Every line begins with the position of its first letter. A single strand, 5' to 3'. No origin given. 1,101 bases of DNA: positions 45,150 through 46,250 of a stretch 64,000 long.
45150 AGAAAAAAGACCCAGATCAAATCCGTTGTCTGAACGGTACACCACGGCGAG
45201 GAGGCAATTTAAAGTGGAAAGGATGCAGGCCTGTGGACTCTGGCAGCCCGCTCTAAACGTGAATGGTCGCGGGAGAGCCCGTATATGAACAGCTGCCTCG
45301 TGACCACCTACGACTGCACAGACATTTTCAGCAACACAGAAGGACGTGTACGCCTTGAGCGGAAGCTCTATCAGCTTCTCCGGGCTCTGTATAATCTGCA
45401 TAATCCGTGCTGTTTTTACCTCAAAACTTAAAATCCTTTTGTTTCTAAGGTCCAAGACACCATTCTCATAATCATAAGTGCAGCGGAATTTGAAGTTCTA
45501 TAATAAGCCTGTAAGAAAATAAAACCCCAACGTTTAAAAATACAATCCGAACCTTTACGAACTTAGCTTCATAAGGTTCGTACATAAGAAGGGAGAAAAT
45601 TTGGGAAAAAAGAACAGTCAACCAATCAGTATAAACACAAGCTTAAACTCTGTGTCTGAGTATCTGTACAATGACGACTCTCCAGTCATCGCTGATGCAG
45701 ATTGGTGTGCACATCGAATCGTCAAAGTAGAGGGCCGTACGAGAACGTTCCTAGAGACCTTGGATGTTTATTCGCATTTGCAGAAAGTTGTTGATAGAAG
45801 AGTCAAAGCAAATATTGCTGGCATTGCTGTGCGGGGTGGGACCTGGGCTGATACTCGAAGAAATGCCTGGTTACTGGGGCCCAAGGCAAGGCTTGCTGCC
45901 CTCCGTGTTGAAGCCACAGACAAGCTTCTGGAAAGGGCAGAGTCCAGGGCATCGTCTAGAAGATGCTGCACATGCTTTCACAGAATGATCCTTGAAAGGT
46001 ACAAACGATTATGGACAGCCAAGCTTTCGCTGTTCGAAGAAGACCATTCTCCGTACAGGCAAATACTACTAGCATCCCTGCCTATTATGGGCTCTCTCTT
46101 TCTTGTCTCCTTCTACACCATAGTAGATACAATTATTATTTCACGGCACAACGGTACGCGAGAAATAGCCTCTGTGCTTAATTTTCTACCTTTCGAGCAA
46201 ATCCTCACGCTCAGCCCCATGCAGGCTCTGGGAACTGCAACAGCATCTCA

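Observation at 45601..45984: MATE transporter gene carries a 128-codon ATG-less open extension upstream of its first ATG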

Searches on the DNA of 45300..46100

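Call 43: search_rna_families(source=window, start=45300, end=46100, threshold=evalue, max_evalue=10)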
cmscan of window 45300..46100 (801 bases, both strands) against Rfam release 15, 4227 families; matches with E-value up to 10: 0.
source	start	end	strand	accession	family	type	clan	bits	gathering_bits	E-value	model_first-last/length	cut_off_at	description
